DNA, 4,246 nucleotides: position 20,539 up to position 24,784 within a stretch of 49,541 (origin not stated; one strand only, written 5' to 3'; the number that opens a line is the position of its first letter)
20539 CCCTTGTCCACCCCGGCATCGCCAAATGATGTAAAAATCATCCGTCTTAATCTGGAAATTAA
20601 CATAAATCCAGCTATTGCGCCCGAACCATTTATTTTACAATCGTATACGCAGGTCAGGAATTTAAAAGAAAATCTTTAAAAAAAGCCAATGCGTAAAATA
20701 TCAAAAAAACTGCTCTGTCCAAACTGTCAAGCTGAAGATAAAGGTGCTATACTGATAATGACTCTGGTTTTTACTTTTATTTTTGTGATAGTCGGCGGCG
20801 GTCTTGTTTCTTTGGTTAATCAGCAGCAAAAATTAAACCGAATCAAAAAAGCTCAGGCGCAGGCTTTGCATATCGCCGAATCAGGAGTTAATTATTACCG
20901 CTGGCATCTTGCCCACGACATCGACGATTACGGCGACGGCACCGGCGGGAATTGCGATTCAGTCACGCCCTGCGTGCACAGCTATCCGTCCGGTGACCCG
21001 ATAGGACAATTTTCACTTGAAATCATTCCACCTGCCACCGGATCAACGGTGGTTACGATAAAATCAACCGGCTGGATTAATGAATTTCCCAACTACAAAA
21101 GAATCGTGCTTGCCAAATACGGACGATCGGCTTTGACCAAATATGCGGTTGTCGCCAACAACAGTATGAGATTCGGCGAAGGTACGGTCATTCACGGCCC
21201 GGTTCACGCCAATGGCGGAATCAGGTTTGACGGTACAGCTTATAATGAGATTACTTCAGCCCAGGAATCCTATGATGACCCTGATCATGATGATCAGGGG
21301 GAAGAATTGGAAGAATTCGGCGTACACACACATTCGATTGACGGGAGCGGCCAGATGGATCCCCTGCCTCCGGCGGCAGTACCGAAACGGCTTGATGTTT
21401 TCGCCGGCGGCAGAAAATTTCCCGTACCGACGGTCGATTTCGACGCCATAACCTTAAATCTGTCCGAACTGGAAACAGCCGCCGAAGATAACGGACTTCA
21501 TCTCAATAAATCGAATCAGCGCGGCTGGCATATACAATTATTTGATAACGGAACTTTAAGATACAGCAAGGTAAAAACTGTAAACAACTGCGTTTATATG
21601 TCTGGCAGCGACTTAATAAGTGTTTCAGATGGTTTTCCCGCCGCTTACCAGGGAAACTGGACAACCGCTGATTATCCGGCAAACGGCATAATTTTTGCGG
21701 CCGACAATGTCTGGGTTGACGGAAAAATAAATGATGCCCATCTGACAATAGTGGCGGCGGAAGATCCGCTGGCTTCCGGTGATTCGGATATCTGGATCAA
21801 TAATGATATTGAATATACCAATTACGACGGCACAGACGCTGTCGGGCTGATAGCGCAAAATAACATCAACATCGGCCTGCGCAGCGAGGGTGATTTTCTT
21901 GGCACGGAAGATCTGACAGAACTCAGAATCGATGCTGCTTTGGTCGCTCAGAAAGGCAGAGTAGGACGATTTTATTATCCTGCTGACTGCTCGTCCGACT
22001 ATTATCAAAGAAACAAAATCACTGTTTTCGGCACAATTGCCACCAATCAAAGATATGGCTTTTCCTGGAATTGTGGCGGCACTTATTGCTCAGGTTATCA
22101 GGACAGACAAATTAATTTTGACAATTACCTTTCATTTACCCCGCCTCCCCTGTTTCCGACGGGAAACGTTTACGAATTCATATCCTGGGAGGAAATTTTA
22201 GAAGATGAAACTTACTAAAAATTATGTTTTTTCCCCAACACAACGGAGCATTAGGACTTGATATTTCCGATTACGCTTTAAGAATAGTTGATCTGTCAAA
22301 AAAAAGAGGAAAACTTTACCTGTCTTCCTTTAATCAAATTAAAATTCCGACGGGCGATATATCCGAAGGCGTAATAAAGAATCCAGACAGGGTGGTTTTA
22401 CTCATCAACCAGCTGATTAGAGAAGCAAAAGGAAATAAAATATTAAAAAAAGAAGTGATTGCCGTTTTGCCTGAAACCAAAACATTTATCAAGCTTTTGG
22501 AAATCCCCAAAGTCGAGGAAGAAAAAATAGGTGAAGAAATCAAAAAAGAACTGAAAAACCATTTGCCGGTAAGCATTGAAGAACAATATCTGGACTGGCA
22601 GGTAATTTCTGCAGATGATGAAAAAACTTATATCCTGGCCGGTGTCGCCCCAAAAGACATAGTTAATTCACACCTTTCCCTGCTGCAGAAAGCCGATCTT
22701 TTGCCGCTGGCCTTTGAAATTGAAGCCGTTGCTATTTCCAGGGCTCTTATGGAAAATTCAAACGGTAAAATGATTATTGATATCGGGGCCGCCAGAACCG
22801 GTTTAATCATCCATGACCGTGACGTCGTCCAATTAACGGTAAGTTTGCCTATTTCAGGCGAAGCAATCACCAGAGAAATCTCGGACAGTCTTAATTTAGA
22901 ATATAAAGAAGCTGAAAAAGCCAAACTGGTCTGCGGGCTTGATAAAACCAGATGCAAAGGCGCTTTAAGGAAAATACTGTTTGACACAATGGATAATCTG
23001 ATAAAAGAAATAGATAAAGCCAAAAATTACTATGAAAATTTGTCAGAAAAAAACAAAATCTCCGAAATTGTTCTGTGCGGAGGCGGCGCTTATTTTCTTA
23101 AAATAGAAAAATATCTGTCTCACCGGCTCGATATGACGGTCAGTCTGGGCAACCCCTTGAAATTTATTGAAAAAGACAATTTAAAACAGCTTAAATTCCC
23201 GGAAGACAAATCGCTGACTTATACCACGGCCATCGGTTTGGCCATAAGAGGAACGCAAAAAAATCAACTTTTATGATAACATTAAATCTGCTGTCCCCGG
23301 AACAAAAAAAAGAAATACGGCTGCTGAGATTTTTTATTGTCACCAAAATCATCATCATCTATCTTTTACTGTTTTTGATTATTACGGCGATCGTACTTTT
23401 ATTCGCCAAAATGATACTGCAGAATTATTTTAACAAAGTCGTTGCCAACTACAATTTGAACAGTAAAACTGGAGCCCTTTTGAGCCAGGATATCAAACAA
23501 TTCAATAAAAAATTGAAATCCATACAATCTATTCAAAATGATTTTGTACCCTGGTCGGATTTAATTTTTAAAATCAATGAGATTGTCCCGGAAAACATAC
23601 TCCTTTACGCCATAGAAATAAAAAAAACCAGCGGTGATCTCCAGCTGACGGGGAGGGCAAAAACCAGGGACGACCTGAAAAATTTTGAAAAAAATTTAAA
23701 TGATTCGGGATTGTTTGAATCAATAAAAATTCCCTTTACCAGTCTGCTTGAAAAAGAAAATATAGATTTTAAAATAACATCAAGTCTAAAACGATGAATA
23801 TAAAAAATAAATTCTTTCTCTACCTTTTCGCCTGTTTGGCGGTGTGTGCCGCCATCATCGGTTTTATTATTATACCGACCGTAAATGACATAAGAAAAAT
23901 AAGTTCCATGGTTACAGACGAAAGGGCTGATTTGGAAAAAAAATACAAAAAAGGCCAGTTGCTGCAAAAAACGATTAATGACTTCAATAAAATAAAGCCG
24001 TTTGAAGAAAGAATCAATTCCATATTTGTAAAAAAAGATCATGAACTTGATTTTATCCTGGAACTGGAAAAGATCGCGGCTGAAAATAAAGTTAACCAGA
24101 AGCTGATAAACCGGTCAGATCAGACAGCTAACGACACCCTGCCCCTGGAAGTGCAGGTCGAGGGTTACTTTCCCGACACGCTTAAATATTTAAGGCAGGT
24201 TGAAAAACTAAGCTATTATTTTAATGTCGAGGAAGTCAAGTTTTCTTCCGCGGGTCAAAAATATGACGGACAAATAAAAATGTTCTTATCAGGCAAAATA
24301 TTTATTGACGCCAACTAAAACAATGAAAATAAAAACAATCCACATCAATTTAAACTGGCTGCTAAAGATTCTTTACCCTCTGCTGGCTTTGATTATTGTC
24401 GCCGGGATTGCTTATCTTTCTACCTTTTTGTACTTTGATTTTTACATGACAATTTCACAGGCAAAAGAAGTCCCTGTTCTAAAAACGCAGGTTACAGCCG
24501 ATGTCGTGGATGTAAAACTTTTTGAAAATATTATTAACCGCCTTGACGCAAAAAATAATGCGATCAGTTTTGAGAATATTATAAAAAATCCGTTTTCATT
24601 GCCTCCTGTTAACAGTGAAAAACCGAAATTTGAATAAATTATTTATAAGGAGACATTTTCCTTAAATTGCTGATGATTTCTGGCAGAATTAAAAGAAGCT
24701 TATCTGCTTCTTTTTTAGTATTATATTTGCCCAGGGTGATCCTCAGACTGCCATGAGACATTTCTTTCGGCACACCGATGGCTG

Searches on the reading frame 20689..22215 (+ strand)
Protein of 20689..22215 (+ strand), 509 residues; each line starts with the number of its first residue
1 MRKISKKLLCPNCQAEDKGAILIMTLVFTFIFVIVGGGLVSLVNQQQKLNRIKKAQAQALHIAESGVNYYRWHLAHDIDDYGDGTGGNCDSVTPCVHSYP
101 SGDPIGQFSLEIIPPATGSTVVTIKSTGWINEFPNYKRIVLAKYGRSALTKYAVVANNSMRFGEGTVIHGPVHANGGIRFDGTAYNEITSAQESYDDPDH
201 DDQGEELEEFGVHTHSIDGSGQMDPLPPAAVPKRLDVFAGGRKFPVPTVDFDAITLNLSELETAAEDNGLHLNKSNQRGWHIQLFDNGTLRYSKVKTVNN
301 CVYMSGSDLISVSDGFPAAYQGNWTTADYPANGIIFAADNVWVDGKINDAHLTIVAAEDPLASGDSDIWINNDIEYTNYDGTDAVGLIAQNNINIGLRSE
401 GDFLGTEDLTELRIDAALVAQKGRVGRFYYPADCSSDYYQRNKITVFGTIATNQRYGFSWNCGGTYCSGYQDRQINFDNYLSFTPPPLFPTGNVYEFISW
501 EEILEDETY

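Call 4: search_protein_families(library=pfam, proteins=[window:20689-22215:+], max_evalue=0.1)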
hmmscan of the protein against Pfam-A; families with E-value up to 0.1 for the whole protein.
window:20689-22215:+ (509 aa): 2 families
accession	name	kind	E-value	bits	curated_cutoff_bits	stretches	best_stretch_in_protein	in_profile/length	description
PF16241.10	DUF4900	-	0.0025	18.5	29.4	1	143-185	30-79/89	Domain of unknown function (DUF4900)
PF14341.11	PilX_N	-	0.036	14.5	25.5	1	18-67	1-50/51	PilX N-terminal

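Call 7: search_protein_families(library=ncbifam, proteins=[window:20689-22215:+], max_evalue=0.1)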
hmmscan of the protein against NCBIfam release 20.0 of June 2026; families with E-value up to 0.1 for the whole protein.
window:20689-22215:+ (509 aa): 2 families
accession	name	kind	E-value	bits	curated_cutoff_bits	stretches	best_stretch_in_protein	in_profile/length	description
NF041013.1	T4P_ComGE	equivalog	0.0034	17.5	49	1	18-74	4-60/83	competence type IV pilus minor pilin ComGE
NF041014.1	pilin_ComGG_2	equivalog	0.011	16.3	40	1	18-65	4-51/101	competence type IV pilus minor pilin ComGG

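Call 75: search_solved_structures(query=window:20689-22215:+, max_evalue=1)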
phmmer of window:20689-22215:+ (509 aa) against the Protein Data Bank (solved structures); distinct sequences matched with E-value up to 1: 0.

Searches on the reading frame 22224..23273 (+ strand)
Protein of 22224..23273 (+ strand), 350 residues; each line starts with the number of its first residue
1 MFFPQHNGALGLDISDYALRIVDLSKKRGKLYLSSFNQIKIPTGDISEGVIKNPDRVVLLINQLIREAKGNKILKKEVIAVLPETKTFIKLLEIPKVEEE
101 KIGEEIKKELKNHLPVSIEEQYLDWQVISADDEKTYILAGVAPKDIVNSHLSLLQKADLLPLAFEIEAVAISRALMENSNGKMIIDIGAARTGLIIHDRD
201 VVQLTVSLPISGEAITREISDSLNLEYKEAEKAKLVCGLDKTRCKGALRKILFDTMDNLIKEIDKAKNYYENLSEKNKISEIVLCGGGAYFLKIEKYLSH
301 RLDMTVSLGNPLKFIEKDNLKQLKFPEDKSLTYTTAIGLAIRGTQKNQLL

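Call 4: search_protein_families(library=pfam, proteins=[window:22224-23273:+], max_evalue=0.1)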
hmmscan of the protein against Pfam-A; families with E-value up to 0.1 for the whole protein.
window:22224-23273:+ (350 aa): 5 families
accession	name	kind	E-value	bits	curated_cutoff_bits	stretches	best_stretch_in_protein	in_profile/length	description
PF11104.14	PilM_2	-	4.5e-41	141.4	27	1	11-343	1-339/340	Type IV pilus assembly protein PilM;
PF14450.12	FtsA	-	6.5e-11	43.1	31.8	1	184-320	2-114/127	Cell division protein FtsA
PF06723.19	MreB_Mbl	-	2.5e-07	30.3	27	1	176-228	141-193/327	MreB/Mbl protein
PF21522.3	MreB-like_C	-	0.011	16.7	27.8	0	227-293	48-118/123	Archaeal actin homologue MreB-like, C-terminal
PF13250.11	DUF4041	-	0.087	13.2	27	0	243-280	10-47/56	Domain of unknown function (DUF4041)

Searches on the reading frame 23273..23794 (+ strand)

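Call 4: search_protein_families(library=pfam, proteins=[window:23273-23794:+], max_evalue=0.1)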
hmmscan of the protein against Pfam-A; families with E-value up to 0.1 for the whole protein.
window:23273-23794:+ (174 aa): 3 families
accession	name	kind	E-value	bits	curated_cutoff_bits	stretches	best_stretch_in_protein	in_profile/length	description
PF05137.18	PilN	-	1.2e-07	32.1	22.8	1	100-170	5-76/78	Fimbrial assembly protein (PilN)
PF20990.2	DUF2207_C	-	0.023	14.8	33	1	24-90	164-219/247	Predicted membrane protein (DUF2207) C-terminal domain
PF05231.19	MASE1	-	0.029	13.9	29.8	1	16-70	108-160/299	MASE1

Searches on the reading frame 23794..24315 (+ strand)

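Call 4: search_protein_families(library=pfam, proteins=[window:23794-24315:+], max_evalue=0.1)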
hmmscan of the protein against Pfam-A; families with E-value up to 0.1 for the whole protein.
window:23794-24315:+ (174 aa): 3 families
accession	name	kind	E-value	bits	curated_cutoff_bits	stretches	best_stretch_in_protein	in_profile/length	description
PF24531.2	ANC1_spectrin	-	0.00037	21.3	27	1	31-114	7-77/95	Nuclear anchorage protein 1, spectrin repeat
PF04350.18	PilO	-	0.0024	18.5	22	1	44-163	12-134/145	Pilus assembly protein, PilO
PF05751.16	FixH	-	0.046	14.2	23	1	20-123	12-115/150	FixH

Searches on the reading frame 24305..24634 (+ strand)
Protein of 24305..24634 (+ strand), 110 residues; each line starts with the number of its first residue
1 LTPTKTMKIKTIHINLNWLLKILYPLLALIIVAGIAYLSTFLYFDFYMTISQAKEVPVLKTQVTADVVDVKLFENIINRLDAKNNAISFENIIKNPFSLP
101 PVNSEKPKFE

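Call 4: search_protein_families(library=pfam, proteins=[window:24305-24634:+], max_evalue=0.1)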
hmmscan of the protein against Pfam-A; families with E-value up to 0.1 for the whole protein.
window:24305-24634:+ (110 aa): 1 family
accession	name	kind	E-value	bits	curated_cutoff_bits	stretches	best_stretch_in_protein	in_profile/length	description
PF15050.11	SCIMP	-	0.091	13.6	27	0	17-82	2-67/132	SCIMP protein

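Call 7: search_protein_families(library=ncbifam, proteins=[window:24305-24634:+], max_evalue=0.1)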
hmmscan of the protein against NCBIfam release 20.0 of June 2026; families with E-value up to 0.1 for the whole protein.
window:24305-24634:+ (110 aa): 0 families
